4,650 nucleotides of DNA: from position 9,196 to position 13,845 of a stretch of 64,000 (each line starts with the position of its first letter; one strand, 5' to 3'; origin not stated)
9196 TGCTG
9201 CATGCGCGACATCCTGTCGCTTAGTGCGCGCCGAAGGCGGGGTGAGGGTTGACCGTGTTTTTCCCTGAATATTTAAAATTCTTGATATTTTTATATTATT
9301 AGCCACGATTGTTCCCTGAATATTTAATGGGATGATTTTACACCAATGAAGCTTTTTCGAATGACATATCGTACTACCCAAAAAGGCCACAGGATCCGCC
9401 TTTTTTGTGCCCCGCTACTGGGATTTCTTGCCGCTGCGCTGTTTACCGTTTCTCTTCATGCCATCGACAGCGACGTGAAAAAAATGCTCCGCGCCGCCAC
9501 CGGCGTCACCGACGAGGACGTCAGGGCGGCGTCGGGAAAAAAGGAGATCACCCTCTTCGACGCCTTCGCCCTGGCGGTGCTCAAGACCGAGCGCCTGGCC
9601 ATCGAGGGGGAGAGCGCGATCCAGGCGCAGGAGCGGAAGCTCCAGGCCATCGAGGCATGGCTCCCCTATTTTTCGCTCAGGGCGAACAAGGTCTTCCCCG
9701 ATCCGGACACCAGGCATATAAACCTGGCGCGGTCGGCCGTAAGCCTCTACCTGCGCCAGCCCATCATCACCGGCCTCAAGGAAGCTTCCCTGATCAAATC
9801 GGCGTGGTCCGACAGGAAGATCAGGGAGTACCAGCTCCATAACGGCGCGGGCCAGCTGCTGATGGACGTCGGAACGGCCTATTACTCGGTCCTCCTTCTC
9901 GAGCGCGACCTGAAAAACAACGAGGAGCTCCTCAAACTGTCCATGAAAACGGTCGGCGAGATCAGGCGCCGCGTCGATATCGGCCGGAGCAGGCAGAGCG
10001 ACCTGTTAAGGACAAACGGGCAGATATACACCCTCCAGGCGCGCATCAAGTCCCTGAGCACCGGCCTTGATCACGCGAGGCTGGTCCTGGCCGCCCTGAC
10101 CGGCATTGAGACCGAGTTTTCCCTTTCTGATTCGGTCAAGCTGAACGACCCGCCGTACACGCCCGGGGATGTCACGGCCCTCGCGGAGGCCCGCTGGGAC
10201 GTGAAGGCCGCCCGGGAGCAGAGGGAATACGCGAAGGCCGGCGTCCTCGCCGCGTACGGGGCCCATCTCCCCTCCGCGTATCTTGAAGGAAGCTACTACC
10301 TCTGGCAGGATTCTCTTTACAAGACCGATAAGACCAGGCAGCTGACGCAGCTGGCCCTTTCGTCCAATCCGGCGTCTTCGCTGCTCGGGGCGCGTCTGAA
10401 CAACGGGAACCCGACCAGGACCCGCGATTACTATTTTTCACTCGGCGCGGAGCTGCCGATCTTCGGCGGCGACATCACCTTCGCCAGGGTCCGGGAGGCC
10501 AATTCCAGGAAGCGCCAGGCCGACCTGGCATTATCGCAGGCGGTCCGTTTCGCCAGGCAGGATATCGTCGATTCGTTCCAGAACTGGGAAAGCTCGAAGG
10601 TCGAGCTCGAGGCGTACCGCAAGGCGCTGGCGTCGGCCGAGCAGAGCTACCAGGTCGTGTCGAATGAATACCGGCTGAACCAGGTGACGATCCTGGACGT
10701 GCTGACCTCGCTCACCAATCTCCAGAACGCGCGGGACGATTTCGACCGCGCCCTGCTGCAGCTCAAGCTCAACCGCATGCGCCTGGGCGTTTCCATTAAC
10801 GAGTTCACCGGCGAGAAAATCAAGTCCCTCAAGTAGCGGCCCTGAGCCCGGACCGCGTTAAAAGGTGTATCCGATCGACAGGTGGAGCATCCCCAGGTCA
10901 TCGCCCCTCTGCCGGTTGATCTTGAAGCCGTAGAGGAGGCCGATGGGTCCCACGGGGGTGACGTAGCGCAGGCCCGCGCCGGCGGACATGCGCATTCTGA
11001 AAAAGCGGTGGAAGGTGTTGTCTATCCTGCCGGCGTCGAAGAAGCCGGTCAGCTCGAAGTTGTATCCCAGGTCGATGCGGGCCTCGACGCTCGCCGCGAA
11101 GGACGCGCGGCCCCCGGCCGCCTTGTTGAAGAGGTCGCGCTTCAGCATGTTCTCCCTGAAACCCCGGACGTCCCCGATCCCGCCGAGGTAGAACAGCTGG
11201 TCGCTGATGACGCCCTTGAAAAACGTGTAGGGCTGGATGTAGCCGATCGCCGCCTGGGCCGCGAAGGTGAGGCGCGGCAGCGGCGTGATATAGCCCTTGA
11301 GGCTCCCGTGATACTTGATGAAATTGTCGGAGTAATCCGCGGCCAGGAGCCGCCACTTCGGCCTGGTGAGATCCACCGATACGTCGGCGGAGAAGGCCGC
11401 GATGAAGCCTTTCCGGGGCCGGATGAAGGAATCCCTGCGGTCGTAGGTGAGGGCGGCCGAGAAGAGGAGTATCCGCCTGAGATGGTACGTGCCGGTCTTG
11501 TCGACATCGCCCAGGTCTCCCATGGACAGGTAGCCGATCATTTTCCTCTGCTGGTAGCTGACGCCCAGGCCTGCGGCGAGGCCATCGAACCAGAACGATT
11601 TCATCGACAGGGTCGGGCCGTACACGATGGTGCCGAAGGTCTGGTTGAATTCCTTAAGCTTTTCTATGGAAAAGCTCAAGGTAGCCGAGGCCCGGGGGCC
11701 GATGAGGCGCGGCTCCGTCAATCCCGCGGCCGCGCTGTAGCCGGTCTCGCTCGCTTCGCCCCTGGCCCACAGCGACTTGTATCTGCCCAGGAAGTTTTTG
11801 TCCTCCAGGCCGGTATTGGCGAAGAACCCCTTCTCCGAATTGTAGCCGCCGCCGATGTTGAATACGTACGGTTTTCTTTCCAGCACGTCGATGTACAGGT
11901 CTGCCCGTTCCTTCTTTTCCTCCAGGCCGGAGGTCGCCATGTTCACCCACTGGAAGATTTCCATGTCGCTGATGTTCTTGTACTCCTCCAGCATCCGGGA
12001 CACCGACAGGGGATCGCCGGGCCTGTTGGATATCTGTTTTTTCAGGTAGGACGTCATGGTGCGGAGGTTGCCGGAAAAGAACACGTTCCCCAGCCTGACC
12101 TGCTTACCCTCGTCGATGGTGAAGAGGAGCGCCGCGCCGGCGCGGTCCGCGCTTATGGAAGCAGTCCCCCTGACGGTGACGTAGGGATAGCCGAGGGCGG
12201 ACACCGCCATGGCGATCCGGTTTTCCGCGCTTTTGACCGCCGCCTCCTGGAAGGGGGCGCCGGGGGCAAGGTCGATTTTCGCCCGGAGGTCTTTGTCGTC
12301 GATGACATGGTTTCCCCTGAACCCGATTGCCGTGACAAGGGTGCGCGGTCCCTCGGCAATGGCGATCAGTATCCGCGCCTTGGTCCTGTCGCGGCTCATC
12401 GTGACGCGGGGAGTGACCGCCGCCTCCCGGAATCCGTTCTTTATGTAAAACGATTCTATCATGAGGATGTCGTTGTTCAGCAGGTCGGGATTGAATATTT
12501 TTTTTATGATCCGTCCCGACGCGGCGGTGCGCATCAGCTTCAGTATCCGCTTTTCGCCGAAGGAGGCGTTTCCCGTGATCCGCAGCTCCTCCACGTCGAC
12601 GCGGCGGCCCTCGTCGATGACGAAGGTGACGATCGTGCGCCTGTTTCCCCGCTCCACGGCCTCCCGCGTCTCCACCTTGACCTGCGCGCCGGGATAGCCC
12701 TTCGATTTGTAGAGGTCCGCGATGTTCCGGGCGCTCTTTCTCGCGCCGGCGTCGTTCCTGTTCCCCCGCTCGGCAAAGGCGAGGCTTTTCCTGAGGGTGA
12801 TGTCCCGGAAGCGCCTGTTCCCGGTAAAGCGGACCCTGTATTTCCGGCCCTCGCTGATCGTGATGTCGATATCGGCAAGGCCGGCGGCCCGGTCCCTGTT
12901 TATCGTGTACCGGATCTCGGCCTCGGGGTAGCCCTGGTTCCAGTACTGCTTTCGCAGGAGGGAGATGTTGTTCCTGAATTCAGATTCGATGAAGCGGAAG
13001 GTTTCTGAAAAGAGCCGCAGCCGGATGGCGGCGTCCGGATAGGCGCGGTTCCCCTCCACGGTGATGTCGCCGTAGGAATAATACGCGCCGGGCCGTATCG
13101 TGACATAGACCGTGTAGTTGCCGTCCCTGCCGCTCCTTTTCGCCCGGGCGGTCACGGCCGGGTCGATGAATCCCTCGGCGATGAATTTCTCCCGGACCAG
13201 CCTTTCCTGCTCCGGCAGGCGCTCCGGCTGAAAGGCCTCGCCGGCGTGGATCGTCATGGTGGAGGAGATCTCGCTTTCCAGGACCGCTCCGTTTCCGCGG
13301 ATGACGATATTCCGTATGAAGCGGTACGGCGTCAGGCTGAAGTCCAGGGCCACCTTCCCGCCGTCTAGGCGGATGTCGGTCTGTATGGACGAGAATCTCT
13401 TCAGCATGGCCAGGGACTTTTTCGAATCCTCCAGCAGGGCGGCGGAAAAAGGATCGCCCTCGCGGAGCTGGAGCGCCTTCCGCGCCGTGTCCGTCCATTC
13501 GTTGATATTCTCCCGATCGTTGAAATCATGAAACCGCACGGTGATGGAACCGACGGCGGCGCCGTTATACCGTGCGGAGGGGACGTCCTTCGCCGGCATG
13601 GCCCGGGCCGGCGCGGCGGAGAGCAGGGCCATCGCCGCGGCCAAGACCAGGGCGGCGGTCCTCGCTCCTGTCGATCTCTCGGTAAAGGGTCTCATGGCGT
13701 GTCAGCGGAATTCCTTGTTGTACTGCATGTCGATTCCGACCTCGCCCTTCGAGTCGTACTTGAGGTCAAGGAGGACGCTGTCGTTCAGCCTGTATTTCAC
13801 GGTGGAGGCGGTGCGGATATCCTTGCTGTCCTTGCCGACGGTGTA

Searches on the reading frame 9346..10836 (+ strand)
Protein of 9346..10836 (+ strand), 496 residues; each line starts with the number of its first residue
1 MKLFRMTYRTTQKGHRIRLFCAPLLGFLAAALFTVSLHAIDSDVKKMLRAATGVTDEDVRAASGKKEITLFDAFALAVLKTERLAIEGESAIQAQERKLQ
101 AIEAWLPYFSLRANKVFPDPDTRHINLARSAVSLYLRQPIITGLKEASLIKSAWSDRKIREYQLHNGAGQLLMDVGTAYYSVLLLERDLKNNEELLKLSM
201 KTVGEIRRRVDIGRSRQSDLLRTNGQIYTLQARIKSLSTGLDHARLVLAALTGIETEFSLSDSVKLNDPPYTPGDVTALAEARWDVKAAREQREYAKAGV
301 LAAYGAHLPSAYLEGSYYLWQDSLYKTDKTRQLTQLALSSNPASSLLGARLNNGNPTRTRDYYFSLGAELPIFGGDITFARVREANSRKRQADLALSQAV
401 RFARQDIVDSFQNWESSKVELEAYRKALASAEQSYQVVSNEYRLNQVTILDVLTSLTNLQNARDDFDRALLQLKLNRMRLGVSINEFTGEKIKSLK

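Call 44: search_protein_families(library=pfam, proteins=[window:9346-10836:+], max_evalue=0.00001)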
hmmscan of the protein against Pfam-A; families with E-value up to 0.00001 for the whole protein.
window:9346-10836:+ (496 aa): 1 family
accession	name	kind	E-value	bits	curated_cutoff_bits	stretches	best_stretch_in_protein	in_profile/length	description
PF02321.23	OEP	-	1e-32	113.9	22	2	284-480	13-182/187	Outer membrane efflux protein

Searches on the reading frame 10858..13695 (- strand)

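Call 44: search_protein_families(library=pfam, proteins=[window:10858-13695:-], max_evalue=0.00001)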
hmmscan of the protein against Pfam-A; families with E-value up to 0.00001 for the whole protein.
window:10858-13695:- (945 aa): 2 families
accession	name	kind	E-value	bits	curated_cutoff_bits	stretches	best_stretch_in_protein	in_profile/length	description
PF07244.20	POTRA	-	4.2e-63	210.5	21.3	5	454-530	3-79/79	Surface antigen variable number repeat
PF01103.29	Omp85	-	4.3e-37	128.8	24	1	634-945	1-325/325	Omp85 superfamily domain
